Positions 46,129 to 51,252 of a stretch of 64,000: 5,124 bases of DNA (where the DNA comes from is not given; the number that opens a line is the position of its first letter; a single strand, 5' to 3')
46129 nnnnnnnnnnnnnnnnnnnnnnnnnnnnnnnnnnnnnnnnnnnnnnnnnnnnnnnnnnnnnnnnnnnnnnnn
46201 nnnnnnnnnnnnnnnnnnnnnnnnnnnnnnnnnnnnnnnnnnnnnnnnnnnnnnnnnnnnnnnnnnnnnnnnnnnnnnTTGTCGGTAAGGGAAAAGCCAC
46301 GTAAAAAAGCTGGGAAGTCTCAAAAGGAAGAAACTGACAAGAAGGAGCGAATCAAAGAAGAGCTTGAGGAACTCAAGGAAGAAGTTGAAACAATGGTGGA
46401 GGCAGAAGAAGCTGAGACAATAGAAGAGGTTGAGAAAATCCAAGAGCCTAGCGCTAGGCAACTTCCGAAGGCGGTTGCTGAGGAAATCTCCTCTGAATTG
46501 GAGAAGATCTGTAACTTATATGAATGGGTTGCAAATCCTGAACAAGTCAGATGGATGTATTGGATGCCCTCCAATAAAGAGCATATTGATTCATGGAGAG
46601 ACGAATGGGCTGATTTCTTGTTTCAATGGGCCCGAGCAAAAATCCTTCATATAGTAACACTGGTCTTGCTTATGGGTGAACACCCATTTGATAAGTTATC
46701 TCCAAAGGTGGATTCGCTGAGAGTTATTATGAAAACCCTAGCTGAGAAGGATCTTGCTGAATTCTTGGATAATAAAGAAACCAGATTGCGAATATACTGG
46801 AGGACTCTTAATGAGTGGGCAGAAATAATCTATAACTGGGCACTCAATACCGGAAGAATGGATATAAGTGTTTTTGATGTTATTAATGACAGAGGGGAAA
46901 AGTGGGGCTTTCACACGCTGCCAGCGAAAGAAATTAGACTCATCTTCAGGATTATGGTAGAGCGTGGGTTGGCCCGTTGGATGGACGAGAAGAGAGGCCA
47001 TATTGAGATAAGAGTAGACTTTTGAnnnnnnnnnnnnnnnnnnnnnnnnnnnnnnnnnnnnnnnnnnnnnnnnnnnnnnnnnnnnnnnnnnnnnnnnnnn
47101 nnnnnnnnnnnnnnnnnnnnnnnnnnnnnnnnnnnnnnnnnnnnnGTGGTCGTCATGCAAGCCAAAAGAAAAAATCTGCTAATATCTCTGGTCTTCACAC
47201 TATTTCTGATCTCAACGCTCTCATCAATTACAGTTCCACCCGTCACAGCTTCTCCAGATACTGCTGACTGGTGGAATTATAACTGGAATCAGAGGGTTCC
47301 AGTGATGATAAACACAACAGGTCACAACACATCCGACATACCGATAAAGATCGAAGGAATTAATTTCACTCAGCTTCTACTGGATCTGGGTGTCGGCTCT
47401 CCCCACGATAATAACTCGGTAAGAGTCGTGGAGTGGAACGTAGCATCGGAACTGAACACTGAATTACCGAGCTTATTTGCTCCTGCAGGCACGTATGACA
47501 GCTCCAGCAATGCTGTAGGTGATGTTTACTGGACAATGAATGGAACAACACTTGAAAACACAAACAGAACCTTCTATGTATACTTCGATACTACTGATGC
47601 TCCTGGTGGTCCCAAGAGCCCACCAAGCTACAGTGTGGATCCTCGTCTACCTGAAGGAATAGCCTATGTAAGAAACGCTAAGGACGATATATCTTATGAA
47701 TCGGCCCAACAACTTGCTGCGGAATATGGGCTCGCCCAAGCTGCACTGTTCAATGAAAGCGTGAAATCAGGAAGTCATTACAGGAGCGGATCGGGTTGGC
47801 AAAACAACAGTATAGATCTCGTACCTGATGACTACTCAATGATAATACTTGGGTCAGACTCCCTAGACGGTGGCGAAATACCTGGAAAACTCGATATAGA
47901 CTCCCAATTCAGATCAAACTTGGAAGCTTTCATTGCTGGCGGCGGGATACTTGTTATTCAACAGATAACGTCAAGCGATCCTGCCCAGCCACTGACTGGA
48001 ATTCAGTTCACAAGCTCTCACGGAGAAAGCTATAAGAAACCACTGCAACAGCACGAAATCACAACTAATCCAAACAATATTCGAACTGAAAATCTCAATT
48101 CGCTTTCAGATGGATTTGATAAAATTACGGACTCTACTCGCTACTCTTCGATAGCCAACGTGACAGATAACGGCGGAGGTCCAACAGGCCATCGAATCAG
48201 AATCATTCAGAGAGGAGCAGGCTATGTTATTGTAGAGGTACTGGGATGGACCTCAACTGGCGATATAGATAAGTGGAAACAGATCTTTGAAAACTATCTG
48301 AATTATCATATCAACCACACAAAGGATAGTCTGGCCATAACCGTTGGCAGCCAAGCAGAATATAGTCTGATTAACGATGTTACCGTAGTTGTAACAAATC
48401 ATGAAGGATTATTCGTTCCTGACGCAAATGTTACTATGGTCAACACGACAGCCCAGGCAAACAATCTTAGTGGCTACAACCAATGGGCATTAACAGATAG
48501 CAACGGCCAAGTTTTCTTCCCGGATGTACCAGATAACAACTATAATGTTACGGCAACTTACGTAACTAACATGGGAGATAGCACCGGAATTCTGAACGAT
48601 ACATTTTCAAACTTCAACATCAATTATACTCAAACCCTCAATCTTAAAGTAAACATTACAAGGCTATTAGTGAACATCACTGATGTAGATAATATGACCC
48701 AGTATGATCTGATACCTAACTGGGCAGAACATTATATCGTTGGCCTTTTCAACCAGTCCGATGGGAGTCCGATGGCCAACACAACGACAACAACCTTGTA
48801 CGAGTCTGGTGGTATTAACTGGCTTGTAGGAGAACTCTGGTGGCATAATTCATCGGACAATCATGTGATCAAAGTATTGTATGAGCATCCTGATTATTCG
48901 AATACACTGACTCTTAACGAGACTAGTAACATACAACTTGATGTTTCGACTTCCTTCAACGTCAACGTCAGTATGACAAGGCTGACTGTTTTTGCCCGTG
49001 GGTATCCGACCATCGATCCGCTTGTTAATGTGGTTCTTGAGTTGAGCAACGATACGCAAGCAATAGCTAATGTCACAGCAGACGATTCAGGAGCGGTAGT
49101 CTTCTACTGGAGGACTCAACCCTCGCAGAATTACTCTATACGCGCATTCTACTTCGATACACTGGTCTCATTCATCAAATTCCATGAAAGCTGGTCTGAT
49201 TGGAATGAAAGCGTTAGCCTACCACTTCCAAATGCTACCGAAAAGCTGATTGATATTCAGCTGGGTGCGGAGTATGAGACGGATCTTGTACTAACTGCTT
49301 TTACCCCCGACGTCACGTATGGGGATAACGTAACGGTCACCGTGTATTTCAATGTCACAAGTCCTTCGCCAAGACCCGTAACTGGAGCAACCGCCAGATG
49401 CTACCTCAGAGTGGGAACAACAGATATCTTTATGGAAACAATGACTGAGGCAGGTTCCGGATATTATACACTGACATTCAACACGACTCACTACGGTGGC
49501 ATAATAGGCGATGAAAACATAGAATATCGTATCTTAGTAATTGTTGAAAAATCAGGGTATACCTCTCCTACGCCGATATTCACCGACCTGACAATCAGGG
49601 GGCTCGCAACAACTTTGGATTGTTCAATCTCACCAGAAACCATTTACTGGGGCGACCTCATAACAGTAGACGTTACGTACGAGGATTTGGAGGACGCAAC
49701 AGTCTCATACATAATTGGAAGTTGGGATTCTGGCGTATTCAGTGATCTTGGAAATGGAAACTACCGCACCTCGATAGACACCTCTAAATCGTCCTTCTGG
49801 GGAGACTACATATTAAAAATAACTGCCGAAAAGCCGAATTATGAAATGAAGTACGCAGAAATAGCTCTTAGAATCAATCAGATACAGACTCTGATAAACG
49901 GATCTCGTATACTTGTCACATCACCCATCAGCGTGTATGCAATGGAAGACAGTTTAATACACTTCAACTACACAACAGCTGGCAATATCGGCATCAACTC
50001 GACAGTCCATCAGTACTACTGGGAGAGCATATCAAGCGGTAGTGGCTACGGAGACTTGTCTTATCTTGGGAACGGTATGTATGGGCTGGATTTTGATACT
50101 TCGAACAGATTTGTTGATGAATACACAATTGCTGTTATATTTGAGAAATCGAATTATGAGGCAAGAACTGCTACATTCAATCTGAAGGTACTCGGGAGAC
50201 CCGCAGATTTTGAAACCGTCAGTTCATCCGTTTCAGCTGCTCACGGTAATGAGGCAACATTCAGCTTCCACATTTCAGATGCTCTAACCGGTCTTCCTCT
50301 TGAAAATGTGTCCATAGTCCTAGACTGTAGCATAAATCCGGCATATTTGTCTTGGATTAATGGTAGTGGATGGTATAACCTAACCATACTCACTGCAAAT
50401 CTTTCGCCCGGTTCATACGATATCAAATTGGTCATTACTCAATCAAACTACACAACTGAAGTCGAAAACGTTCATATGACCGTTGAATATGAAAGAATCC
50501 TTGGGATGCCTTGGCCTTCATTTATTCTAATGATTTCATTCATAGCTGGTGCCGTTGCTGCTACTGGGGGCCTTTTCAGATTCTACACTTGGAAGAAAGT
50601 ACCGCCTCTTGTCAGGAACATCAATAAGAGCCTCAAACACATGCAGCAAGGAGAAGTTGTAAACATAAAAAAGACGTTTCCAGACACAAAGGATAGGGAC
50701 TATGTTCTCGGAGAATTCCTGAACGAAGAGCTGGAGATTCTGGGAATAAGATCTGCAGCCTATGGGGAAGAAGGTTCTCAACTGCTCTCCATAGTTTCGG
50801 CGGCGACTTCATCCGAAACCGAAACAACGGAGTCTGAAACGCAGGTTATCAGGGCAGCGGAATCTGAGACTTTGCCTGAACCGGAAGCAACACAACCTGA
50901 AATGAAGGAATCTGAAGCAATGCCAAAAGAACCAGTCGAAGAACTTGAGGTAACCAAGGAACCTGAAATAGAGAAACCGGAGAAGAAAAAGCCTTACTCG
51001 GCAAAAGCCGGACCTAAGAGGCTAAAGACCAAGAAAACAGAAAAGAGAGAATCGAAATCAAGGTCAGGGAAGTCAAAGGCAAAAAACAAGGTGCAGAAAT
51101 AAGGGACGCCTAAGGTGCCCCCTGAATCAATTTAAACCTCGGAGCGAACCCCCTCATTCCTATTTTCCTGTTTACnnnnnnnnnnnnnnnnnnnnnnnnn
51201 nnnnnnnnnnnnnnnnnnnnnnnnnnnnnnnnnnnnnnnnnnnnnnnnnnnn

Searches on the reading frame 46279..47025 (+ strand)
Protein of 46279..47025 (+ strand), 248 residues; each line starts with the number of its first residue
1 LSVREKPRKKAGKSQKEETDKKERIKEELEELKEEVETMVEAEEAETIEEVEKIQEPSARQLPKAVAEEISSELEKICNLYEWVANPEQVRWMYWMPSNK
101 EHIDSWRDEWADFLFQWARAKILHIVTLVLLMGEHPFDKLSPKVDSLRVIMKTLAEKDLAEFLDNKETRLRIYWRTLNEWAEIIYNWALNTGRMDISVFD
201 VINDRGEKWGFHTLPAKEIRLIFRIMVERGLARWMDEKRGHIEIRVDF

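Call 6: search_protein_families(library=pfam, proteins=[window:46279-47025:+], max_evalue=0.01)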
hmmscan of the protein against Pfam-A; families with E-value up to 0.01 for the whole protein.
window:46279-47025:+ (248 aa): 1 family
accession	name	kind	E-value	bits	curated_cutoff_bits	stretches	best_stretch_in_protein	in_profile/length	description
PF05871.18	ESCRT-II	-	2.8e-12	47.5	27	1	145-195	65-115/138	ESCRT-II complex subunit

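Call 7: search_protein_families(library=ncbifam, proteins=[window:46279-47025:+], max_evalue=0.01)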
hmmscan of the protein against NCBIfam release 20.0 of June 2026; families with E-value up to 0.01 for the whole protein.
window:46279-47025:+ (248 aa): 0 families

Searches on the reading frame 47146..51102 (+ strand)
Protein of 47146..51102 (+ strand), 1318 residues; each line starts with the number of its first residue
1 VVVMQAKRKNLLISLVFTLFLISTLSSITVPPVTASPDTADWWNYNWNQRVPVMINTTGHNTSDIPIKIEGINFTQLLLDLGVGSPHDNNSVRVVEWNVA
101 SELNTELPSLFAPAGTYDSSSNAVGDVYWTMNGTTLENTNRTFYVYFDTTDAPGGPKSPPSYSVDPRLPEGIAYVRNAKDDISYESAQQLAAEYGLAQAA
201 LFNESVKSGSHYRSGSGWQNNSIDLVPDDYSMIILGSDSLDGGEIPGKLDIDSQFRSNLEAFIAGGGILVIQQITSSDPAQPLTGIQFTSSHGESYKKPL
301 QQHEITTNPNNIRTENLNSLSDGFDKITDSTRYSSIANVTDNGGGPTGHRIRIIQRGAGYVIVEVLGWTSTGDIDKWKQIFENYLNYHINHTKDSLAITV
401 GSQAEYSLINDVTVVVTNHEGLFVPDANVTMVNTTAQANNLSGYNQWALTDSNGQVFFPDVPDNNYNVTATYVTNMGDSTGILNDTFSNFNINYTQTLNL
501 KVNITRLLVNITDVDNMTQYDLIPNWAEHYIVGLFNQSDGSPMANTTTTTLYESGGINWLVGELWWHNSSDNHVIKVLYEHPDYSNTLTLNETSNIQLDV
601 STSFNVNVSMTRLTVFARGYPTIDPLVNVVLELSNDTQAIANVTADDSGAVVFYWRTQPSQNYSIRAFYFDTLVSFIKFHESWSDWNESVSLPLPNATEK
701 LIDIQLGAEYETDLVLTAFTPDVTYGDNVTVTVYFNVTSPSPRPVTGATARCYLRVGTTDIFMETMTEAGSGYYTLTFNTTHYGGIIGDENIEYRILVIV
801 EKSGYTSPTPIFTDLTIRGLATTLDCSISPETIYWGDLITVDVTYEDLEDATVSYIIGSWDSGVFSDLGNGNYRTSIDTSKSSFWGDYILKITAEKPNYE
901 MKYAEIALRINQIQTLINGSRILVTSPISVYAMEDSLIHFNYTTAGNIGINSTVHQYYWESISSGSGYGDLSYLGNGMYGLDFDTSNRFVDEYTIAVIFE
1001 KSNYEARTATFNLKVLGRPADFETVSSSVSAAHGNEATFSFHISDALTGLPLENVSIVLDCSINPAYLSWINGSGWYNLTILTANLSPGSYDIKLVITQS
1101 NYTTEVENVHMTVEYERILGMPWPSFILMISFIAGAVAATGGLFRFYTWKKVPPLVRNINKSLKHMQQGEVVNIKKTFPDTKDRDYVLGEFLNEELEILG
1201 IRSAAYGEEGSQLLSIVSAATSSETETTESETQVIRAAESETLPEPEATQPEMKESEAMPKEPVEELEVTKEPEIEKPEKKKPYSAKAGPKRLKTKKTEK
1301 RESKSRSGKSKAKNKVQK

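Call 6: search_protein_families(library=pfam, proteins=[window:47146-51102:+], max_evalue=0.01)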
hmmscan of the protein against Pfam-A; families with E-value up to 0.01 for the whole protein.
window:47146-51102:+ (1318 aa): 1 family
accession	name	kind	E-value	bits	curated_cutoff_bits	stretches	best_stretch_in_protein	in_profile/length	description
PF13620.12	CarboxypepD_reg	-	9.4e-08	32.7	32.3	1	412-473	2-57/82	Carboxypeptidase regulatory-like domain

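Call 7: search_protein_families(library=ncbifam, proteins=[window:47146-51102:+], max_evalue=0.01)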
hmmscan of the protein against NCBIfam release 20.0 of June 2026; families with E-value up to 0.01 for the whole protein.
window:47146-51102:+ (1318 aa): 0 families
